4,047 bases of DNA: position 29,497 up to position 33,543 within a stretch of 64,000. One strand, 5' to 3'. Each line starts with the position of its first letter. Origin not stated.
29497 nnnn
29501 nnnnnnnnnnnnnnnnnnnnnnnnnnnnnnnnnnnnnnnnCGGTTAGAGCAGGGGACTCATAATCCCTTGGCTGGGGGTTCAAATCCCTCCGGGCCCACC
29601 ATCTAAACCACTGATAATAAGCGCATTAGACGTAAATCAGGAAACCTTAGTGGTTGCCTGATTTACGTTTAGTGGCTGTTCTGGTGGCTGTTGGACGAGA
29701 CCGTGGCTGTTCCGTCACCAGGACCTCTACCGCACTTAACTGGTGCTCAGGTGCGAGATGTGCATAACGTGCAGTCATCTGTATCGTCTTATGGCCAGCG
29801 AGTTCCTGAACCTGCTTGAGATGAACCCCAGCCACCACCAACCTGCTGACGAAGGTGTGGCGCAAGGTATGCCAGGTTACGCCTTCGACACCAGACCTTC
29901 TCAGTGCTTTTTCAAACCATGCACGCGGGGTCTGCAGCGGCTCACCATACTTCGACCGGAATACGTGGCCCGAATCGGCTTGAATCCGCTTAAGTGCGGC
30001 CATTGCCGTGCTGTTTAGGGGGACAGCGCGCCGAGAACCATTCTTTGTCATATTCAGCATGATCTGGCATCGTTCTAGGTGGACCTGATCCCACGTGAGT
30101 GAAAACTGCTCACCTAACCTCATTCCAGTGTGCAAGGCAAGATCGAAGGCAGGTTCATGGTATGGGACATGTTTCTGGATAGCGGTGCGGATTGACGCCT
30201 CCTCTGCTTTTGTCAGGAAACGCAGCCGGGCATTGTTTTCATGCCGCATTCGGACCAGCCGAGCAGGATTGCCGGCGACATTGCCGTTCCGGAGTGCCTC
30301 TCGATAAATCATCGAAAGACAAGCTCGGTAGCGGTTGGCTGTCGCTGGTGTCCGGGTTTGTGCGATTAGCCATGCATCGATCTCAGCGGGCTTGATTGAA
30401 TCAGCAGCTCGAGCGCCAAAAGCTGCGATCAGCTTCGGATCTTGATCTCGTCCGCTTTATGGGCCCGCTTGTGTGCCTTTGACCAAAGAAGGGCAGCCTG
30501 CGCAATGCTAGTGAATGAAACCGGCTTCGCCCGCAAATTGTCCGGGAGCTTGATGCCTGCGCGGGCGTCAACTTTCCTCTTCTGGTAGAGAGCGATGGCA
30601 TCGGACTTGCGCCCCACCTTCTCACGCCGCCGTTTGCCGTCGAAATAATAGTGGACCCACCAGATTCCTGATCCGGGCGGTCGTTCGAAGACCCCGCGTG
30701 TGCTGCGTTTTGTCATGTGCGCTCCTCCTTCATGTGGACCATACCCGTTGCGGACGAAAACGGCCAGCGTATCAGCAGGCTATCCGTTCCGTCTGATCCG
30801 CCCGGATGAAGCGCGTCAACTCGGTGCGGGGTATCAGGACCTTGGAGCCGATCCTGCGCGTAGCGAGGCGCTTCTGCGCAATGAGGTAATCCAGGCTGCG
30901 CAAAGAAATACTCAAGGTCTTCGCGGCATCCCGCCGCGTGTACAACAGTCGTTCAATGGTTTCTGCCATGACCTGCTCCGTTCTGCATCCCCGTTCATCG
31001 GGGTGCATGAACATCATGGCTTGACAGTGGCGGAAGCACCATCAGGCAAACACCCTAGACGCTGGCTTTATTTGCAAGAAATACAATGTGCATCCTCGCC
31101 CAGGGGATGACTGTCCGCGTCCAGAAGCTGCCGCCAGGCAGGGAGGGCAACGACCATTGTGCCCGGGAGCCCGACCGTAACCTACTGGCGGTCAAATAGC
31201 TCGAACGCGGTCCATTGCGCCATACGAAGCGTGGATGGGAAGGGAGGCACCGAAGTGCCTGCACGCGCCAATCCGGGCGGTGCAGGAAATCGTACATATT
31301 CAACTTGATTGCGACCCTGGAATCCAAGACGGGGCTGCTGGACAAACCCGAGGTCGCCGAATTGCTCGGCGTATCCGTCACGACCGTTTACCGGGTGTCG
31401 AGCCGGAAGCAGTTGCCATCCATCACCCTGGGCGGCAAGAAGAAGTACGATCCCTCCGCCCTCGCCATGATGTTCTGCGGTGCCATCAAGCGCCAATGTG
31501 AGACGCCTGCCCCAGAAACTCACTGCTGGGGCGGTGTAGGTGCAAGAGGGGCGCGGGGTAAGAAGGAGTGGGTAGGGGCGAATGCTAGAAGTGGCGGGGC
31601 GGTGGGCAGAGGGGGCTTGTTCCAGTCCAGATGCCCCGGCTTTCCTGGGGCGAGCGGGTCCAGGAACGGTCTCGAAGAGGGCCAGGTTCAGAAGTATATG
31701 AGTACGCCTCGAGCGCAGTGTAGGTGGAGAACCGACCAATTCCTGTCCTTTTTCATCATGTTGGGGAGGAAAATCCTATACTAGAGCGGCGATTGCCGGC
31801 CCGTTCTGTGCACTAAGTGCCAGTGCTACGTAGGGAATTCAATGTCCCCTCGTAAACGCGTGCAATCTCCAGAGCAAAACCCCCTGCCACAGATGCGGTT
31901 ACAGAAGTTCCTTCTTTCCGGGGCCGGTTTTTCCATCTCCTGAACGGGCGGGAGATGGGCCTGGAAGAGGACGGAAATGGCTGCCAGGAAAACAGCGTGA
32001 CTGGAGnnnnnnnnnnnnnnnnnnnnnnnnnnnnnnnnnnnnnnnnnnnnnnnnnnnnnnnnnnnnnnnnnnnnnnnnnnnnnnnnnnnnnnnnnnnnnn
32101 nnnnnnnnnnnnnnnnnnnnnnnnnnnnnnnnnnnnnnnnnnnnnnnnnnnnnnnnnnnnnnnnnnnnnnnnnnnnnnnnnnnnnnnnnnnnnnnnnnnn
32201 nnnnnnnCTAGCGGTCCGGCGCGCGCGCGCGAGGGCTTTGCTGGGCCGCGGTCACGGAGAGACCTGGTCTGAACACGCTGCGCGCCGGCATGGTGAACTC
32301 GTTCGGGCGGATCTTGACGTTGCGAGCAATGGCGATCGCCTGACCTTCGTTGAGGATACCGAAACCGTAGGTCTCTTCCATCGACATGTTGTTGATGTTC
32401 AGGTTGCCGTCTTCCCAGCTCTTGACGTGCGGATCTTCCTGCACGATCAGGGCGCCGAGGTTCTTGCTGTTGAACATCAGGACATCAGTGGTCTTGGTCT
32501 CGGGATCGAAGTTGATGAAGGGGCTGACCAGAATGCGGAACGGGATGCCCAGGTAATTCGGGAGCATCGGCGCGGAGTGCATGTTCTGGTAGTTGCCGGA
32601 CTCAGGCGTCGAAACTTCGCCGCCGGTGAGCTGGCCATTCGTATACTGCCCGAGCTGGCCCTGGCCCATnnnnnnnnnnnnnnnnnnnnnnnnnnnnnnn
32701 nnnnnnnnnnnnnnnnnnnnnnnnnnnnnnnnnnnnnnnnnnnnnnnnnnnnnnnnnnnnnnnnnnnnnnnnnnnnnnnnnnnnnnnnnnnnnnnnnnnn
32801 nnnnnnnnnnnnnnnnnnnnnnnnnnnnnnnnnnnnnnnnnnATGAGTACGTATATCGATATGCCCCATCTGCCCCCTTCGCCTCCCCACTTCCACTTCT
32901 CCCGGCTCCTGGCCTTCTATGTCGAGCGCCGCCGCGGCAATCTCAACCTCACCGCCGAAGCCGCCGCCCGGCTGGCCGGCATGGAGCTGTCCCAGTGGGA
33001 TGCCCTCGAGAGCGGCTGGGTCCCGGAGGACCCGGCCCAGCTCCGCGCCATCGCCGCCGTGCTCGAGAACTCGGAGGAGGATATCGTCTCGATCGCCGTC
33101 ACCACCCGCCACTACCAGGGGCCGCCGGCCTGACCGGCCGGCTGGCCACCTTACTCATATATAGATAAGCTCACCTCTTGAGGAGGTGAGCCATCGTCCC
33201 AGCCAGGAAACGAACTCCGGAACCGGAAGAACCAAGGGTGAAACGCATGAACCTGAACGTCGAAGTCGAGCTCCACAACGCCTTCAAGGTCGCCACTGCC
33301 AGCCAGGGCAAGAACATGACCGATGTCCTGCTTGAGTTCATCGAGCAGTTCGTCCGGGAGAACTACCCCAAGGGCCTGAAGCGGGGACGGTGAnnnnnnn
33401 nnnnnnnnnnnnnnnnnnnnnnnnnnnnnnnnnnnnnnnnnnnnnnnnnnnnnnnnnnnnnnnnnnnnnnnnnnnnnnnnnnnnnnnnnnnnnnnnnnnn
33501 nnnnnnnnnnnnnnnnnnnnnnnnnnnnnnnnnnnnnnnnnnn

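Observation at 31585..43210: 2.5-kb near-identical inverted repeats, each encoding an HTH, an RHH protein and a serine recombinase, bracket a 6.6-kb lower-GC segment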

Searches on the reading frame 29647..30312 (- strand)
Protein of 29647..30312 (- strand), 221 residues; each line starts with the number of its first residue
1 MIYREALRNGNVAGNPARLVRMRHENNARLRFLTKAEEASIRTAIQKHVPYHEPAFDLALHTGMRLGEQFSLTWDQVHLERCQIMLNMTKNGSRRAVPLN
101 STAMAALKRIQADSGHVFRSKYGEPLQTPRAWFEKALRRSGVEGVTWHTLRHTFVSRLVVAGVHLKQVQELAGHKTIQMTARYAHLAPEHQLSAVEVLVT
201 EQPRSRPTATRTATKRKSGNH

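Call 6: search_protein_families(library=pfam, proteins=[window:29647-30312:-], max_evalue=0.01)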
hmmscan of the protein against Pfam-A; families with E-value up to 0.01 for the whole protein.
window:29647-30312:- (221 aa): 1 family
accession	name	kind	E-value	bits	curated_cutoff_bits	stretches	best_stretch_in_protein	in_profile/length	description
PF00589.27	Phage_integrase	-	2.7e-31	109.1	27.1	1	32-189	2-171/172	Phage integrase family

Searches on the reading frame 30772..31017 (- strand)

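Call 6: search_protein_families(library=pfam, proteins=[window:30772-31017:-], max_evalue=0.01)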
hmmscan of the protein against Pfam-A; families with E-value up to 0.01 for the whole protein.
window:30772-31017:- (81 aa): 1 family
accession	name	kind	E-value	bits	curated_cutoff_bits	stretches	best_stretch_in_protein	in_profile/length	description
PF12728.13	HTH_17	-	5e-08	33.5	27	1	25-73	1-49/51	Helix-turn-helix domain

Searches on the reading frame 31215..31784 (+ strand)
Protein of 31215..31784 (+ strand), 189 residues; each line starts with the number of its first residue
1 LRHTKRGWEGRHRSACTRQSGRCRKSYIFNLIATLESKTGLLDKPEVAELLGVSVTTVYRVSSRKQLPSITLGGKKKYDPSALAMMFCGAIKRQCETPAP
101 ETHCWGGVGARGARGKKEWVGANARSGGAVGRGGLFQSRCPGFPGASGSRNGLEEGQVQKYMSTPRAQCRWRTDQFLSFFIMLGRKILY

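Call 6: search_protein_families(library=pfam, proteins=[window:31215-31784:+], max_evalue=0.01)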
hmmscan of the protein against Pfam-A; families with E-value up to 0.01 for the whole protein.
window:31215-31784:+ (189 aa): 4 families
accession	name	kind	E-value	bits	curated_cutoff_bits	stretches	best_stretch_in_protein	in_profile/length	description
PF12728.13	HTH_17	-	3.1e-08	34.2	27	1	41-84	1-44/51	Helix-turn-helix domain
PF21531.3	Rv2175c_wHTH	-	0.0042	17.5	27.1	1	35-66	9-40/57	DNA-binding protein Rv2175c, wHTH domain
PF13384.12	HTH_23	-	0.0047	17.1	24.6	0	45-64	21-40/50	Homeodomain-like domain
PF02796.21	HTH_7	-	0.0093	16.5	23.8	0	46-61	26-41/45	Helix-turn-helix domain of resolvase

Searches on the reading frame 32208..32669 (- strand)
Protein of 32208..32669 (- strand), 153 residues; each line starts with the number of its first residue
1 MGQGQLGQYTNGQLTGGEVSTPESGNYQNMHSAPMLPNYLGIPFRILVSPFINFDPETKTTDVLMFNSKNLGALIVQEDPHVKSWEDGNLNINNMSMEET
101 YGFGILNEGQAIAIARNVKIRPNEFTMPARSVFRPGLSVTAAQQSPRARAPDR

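Call 6: search_protein_families(library=pfam, proteins=[window:32208-32669:-], max_evalue=0.01)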
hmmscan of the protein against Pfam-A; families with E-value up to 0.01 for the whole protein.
window:32208-32669:- (153 aa): 0 families

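Call 13: search_protein_families(library=phrogs, proteins=[window:32208-32669:-], max_evalue=0.01)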
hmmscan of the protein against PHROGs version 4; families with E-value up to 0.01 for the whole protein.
window:32208-32669:- (153 aa): 0 families

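Call 60: search_protein_families(library=ncbifam, proteins=[window:32208-32669:-], max_evalue=0.01)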
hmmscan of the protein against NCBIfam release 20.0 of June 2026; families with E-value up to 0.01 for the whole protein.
window:32208-32669:- (153 aa): 0 families

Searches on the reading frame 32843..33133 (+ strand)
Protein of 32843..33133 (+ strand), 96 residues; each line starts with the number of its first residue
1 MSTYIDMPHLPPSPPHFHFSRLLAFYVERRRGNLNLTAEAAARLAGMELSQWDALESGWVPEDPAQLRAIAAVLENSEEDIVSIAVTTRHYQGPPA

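Call 6: search_protein_families(library=pfam, proteins=[window:32843-33133:+], max_evalue=0.01)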
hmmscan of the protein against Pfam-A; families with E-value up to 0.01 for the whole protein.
window:32843-33133:+ (96 aa): 1 family
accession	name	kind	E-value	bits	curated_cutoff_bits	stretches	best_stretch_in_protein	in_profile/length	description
PF13560.12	HTH_31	-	5.9e-06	26.9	27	1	23-79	2-59/64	Helix-turn-helix domain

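Call 13: search_protein_families(library=phrogs, proteins=[window:32843-33133:+], max_evalue=0.01)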
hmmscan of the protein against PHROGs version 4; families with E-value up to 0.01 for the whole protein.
window:32843-33133:+ (96 aa): 0 families

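Call 60: search_protein_families(library=ncbifam, proteins=[window:32843-33133:+], max_evalue=0.01)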
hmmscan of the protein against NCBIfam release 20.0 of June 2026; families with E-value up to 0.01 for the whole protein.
window:32843-33133:+ (96 aa): 0 families

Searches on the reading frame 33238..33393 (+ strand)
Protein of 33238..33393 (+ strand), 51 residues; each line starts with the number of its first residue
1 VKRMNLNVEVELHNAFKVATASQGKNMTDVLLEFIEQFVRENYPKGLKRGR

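Call 6: search_protein_families(library=pfam, proteins=[window:33238-33393:+], max_evalue=0.01)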
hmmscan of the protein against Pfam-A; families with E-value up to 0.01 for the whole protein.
window:33238-33393:+ (51 aa): 3 families
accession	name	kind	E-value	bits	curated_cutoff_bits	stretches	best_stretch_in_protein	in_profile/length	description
PF09274.16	ParG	-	3e-07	30.9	21.4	1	2-42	35-75/76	ParG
PF21432.3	56B_RHH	-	0.00064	20.1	27.2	1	12-36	3-27/32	56B-like, Ribbon-helix-helix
PF07764.18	Omega_Repress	-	0.0051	17.5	33.3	1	7-40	26-55/59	Omega Transcriptional Repressor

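Call 13: search_protein_families(library=phrogs, proteins=[window:33238-33393:+], max_evalue=0.01)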
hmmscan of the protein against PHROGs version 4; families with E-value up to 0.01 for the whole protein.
window:33238-33393:+ (51 aa): 0 families

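Call 60: search_protein_families(library=ncbifam, proteins=[window:33238-33393:+], max_evalue=0.01)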
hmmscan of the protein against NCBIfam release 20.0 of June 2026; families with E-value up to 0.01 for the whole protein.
window:33238-33393:+ (51 aa): 0 families
